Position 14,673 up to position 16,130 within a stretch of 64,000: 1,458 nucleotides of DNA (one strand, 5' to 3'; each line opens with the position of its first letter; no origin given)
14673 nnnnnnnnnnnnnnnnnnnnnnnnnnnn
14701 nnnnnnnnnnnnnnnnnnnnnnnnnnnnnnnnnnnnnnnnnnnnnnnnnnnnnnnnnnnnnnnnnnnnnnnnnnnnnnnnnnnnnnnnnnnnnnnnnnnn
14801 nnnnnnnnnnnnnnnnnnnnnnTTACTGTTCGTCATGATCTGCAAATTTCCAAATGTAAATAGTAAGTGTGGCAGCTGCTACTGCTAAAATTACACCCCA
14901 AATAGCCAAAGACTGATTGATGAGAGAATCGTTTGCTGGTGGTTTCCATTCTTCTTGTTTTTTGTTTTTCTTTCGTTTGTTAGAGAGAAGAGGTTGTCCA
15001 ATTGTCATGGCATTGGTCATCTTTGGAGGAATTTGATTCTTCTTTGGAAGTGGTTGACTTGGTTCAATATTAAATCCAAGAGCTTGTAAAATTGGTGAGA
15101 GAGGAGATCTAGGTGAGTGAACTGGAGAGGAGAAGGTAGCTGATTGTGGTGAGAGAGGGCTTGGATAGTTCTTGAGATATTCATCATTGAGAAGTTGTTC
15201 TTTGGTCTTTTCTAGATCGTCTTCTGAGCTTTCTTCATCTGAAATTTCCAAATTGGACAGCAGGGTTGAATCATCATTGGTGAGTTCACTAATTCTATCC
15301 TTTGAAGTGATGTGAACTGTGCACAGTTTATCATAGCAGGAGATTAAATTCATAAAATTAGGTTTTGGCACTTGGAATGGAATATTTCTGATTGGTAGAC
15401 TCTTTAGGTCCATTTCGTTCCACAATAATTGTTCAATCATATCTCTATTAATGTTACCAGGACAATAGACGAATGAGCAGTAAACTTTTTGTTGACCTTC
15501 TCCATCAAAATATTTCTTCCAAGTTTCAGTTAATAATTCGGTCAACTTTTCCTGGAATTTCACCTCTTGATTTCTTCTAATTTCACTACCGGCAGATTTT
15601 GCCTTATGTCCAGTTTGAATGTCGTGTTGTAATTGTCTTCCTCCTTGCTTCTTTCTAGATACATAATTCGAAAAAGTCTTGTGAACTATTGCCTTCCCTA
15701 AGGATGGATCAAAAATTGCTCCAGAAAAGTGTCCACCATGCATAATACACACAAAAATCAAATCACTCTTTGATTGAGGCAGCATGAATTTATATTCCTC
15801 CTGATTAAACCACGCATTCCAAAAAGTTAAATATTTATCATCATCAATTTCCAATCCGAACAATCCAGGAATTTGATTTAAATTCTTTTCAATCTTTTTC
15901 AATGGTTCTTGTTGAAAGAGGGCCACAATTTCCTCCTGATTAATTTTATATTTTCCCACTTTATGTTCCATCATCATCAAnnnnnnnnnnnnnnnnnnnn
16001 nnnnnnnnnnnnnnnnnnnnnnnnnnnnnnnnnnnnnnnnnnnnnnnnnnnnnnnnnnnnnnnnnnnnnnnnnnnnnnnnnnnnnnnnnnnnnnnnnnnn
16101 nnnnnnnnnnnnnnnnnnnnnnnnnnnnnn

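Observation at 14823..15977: Membrane-anchored VLRF1-domain protein lacking the usual Vms1/ANKZF1 accessory modules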

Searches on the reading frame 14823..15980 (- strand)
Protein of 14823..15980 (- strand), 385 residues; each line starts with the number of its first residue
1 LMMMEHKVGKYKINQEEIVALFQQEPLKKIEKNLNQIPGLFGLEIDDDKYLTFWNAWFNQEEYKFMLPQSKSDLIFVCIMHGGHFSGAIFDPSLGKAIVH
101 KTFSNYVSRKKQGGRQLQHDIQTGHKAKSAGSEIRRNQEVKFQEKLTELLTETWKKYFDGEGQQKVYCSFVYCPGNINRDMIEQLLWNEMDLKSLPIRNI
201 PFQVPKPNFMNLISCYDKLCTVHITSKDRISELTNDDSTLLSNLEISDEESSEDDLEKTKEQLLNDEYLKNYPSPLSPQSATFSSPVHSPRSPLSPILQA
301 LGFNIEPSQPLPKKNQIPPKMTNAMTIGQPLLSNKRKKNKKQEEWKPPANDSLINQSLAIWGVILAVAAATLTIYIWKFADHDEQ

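Call 3: search_protein_families(library=pfam, proteins=[window:14823-15980:-], max_evalue=1)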
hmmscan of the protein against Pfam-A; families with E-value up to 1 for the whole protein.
window:14823-15980:- (385 aa): 1 family
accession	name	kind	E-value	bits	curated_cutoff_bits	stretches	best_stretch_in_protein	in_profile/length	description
PF18826.6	bVLRF1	-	1.2e-32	113.3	27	1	76-226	2-144/145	Bacteroidetes VLRF1 release factor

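Call 4: search_solved_structures(query=window:14823-15980:-, max_evalue=1, show_alignments=3)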
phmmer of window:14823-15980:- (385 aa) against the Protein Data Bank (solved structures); distinct sequences matched with E-value up to 1: 4.
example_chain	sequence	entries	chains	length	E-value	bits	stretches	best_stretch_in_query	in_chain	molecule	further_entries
6r84_R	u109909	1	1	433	4.2e-06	29.4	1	97-264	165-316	Protein VMS1,Vms1,Protein VMS1,Vms1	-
5whg_A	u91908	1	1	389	4.8e-06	29.2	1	96-159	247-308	Protein VMS1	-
6r86_R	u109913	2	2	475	4.8e-06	29.2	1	97-263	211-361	Protein VMS1,Protein VMS1,Protein VMS1,Protein VMS1,Protein VMS1,Protein VMS1,Protein VMS1 | Protein VMS1,Vms1,Protein VMS1,Vms1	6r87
7bst_D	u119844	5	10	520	0.97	11.8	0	59-122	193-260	Type I restriction enzyme EcoR124II M protein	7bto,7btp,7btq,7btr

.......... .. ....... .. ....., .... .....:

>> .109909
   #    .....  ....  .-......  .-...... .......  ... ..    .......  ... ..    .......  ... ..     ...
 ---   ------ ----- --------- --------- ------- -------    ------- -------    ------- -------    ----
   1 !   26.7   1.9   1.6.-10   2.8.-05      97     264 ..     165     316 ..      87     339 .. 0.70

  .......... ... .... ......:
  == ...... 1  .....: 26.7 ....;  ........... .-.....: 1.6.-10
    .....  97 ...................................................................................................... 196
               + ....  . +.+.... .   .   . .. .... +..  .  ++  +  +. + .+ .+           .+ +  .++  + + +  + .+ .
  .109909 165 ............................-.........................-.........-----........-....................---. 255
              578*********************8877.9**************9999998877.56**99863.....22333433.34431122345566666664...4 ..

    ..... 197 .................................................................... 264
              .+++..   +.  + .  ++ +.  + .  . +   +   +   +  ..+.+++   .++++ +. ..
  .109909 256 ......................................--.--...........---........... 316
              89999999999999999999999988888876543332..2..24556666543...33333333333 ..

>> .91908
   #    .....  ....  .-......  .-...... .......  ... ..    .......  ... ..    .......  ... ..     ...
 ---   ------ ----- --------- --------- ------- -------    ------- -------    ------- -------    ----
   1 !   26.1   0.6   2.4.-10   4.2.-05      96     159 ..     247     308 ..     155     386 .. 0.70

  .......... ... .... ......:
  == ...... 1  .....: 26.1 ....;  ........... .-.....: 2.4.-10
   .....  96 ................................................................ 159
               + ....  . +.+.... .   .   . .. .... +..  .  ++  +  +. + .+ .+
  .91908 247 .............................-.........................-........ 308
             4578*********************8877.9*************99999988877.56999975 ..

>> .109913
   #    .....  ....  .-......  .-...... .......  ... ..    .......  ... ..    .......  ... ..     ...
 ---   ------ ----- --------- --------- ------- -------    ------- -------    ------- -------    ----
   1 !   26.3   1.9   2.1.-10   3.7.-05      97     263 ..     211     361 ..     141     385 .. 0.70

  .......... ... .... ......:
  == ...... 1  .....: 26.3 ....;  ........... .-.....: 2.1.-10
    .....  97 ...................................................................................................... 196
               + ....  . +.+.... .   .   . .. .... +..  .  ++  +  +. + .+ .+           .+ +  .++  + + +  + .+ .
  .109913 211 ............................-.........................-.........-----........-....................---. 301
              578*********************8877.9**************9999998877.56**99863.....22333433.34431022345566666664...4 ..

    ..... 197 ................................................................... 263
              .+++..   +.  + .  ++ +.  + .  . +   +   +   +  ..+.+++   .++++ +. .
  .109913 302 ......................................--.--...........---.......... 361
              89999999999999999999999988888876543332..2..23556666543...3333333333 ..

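Call 5: find_homologous_proteins(query=window:14823-15980:-, max_evalue=0.001)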
Query window:14823-15980:- (385 aa): 7 proteins with E <= 0.001 among 3460 candidates.
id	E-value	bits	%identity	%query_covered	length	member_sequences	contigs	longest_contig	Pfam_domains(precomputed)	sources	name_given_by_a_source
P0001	6.7e-260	880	100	99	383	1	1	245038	PF18826.7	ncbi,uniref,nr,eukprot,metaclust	ncbi:predicted protein [Naegleria gruberi]|uniref:Predicted protein n=1 Tax=Naegleria gruberi TaxID=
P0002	9.7e-118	412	51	97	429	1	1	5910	PF18826.7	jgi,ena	-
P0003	1.3e-92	329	42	97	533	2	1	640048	PF18826.7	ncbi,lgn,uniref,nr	ncbi:hypothetical protein FDP41_006707 [Naegleria fowleri]|uniref:VLRF1 domain-containing protein n=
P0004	4.0e-91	324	42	97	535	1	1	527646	PF18826.7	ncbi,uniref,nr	ncbi:hypothetical protein C9374_006762 [Naegleria lovaniensis]|uniref:VLRF1 domain-containing protei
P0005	1.7e-11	62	36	38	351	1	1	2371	PF18826.7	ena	-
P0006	4.5e-8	51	46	20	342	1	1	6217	PF18826.7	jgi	jgi:hypothetical protein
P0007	2.1e-7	49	32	39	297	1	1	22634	PF18826.7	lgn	-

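Call 19: search_protein_families(library=pfam, alignment_id=A1, max_evalue=10)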
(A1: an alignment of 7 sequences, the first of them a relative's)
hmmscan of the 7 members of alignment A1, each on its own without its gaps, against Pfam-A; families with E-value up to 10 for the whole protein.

A. member 1, P0001 (383 aa): 1 family
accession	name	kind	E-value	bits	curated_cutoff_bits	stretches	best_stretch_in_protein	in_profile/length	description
PF18826.6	bVLRF1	-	1.2e-32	113.3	27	1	74-224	2-144/145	Bacteroidetes VLRF1 release factor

B. families by the number of members that match (of 7 scanned): 6 families
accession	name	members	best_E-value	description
PF18826.6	bVLRF1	7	3.1e-37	Bacteroidetes VLRF1 release factor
PF16784.11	HNHc_6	1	0.00038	Putative HNHc nuclease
PF25508.1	TRPM2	1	0.0036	TRPM2-like domain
PF01881.21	Cas_Cas6_C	1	0.014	CRISPR associated protein Cas6, C-terminal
PF18859.6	acVLRF1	1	0.08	Actinobacteria/chloroflexi VLRF1 release factor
PF00646.38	F-box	1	0.27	F-box domain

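Call 28: predict_structure(alignment_id=A1)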
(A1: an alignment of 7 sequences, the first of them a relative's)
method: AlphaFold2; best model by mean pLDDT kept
length: 383 residues; sequences in the alignment: 7
mean_pLDDT: 66.8   pTM: 0.54
mean pLDDT of the five models: 66.8, 63.2, 62.4, 56.9, 53.1
residues with pLDDT >= 90: 61; 70-90: 146; 50-70: 63; < 50: 113
segments of 3 or more residues with pLDDT < 50: 106-118, 234-256, 270-292, 300-346, 381-383
pLDDT, mean of each block of 10 residues (from residue 1): 74 79 70 82 82 82 72 90 91 90 59 45 58 79 91 82 88 84 89 88 91 91 71 41 33 42 54 33 35 52 39 35 31 36 49 76 86 74 44
secondary structure, 60 per line:
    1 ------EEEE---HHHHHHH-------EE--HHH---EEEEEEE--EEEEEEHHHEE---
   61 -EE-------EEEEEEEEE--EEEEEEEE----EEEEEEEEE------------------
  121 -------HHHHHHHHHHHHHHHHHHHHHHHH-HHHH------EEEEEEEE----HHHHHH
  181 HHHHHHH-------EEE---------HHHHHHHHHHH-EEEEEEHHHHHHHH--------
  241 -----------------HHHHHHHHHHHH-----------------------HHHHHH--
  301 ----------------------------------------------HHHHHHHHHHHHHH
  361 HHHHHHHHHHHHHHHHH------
elements in order: E7-10 H14-20 E38-44 E47-52 E71-79 E82-89 E94-102 H128-151 H153-156 E163-170 H175-187 E195-197 H207-217 E219-224 H225-232 H258-269 H293-298 H347-377

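Call 30: search_protein_representatives(alignment_id=A1)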
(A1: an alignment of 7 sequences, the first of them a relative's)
Query: 7 sequences, 441 profile positions. Proteins with E-value up to 0.001 (for the whole library): 1650; up to 1e-10: 1125; up to 1e-30: 60. The best 150 are listed.
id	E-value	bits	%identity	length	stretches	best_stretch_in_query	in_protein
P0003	2.6e-203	692.4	-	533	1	1-441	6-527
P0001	5.6e-186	635.3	-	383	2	126-441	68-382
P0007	8.0e-100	351.3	-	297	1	16-285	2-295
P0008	8.3e-70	252.4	-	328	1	13-282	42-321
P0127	9.5e-53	196.2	-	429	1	16-380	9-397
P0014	5.5e-52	193.7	-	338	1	33-280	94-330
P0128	9.9e-45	169.8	-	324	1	8-282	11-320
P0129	2.0e-43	165.5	-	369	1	9-283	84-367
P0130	2.7e-42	161.8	-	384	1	110-346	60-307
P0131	4.0e-42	161.2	-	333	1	42-282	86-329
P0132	3.3e-41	158.2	-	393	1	8-282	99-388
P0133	3.8e-41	158.0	-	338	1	15-288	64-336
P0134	4.2e-41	157.8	-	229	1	68-283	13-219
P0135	5.2e-41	157.5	-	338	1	30-281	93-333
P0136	1.7e-40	155.9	-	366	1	33-282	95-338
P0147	1.0e-35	140.1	-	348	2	104-277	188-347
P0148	2.1e-35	139.0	-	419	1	43-322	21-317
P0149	3.2e-35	138.4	-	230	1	127-282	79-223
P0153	6.5e-34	134.1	-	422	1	130-360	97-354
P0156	2.0e-33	132.5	-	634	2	124-313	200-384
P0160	7.5e-33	130.6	-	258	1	125-297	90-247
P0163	2.2e-32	129.1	-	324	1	10-285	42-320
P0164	3.8e-32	128.3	-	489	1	75-279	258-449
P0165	9.0e-32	127.1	-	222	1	120-283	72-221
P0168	2.9e-31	125.4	-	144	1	131-278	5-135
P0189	5.5e-29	117.9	-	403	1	119-355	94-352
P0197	1.2e-28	116.8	-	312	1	128-282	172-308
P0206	2.1e-28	116.0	-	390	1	121-318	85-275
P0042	3.8e-28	115.1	-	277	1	132-282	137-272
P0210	2.4e-27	112.5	-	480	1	90-339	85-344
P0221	8.3e-27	110.7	-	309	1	117-292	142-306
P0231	1.6e-26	109.8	-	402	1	126-281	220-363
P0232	2.2e-26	109.3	-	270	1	131-283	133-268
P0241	7.8e-26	107.5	-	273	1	131-308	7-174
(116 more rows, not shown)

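Call 32: fold_search(model_id=the predicted structure, library=pdb)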
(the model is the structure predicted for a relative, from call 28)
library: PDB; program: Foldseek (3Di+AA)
matches with E <= 10: 1025; with E <= 0.001: 5
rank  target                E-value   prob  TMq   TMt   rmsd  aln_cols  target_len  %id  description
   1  6r84_R                2.1e-07  1.00  0.34  0.36   4.3       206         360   16  Yeast Vms1 (Q295L)-60S ribosomal subunit complex (pre-state with Arb1) (released 2019-06-26)
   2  6r87_R                4.4e-07  1.00  0.33  0.36   4.6       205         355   16  Yeast Vms1 (Q295L)-60S ribosomal subunit complex (pre-state without Arb1) (released 2019-06-26)
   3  6r86_R                7.7e-07  1.00  0.31  0.33   4.6       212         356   15  Yeast Vms1-60S ribosomal subunit complex (post-state) (released 2019-07-31)
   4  5whg                  3.2e-06  1.00  0.30  0.50   5.1       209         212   16  Vms1 mitochondrial localization core (released 2017-11-15)
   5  8ip8_bl               8.2e-04  1.00  0.24  0.21   7.1       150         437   15  Wheat 80S ribosome stalled on AUG-Stop boron dependently (released 2024-02-21)
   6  8hku_ARF1             1.6e-03  1.00  0.27  0.42   7.5       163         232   17  Cryo-EM Structures and Translocation Mechanism of Crenarchaeota Ribosome (released 2023-08-16)
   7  2hst_MODEL_1_A        2.8e-03  0.99  0.23  0.49   6.1       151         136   10  Solution structure of the middle domain of human eukaryotic translation termination factor eRF1 (released 2007-06-26)
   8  3jag_ii               2.8e-03  0.98  0.24  0.22  13.0       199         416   12  Structure of a mammalian ribosomal termination complex with ABCE1, eRF1(AAQ), and the UAA stop codon (released 2015-08-12)
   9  5lzu_ii               3.2e-03  0.99  0.22  0.21   8.1       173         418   13  Structure of the mammalian ribosomal termination complex with accommodated eRF1 (released 2016-11-30)
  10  1mwk_A                3.2e-03  0.99  0.21  0.25   8.1       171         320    8  ParM from plasmid R1 APO form (released 2003-01-28)
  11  3jc8_Ma               3.2e-03  0.93  0.18  0.19  10.2       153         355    8  Architectural model of the type IVa pilus machine in a piliated state (released 2016-03-16)
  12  5eox_A                3.4e-03  0.96  0.20  0.22  11.0       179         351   13  Pseudomonas aeruginosa PilM bound to ADP (released 2016-04-27)
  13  6xa1_j                3.6e-03  0.99  0.23  0.24   7.8       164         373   14  Structure of a drug-like compound stalled human translation termination complex (released 2020-10-07)
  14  5lzv_ii               3.9e-03  1.00  0.23  0.22   5.2       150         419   13  Structure of the mammalian ribosomal termination complex with accommodated eRF1(AAQ) and ABCE1. (released 2016-11-30)
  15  6zme_CH               4.4e-03  0.98  0.24  0.22  12.8       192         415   12  SARS-CoV-2 Nsp1 bound to the human CCDC124-80S-eERF1 ribosome complex (released 2020-08-12)
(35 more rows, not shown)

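Call 34: list_cluster_members(proteins=[P0127, P0130, P0148, P0153, P0189, P0206, P0210, P0241, P0156, P0002])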
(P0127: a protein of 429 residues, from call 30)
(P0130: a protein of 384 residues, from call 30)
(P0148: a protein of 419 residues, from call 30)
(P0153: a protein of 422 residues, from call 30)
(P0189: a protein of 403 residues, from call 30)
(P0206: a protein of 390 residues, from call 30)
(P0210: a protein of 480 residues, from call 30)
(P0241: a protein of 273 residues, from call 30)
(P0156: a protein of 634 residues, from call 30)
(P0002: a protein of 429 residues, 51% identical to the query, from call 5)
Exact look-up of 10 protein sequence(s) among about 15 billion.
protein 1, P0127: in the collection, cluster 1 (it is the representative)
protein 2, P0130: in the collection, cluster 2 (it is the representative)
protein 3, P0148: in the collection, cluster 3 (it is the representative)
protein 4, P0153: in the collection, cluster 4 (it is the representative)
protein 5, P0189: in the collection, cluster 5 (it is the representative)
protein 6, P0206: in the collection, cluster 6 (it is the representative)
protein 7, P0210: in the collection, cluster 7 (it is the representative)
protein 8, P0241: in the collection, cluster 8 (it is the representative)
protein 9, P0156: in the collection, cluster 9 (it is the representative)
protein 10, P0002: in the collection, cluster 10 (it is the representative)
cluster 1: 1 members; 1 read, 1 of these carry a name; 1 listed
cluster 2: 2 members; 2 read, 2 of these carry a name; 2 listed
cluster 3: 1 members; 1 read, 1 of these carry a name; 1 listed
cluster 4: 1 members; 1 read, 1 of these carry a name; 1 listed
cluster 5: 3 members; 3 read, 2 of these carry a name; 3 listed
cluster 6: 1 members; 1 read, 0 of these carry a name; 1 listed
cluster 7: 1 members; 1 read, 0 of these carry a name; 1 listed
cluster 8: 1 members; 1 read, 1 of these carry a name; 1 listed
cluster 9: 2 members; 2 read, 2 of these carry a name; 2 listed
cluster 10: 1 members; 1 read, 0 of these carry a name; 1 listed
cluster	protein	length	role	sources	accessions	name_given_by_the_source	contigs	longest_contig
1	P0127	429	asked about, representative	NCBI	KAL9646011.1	hypothetical protein ABK040_000451 [Willaertia magna]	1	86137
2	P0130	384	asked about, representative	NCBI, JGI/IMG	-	hypothetical protein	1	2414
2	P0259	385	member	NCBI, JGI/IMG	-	hypothetical protein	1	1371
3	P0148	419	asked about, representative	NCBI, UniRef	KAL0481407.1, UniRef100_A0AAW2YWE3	hypothetical protein AKO1_012674 [Acrasis kona] | VLRF1 domain-containing protein n=1 Tax=Acrasis kona TaxID=1008807 RepID=A0AAW2YWE3_9EUKA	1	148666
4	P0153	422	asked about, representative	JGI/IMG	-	hypothetical protein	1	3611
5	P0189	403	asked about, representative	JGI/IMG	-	hypothetical protein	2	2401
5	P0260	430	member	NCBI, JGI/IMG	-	hypothetical protein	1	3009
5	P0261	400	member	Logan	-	-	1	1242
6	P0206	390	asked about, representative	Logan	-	-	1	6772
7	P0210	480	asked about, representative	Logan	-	-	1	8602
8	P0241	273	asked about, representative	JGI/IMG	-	hypothetical protein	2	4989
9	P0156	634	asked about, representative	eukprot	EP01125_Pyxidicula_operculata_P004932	TRINITY_DN1823_c0_g1_i2.p1 TRINITY_DN1823_c0_g1~~TRINITY_DN1823_c0_g1_i2.p1 ORF ...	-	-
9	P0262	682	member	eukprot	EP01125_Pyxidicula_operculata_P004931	TRINITY_DN1823_c0_g1_i1.p1 TRINITY_DN1823_c0_g1~~TRINITY_DN1823_c0_g1_i1.p1 ORF ...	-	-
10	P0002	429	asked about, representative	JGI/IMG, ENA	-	-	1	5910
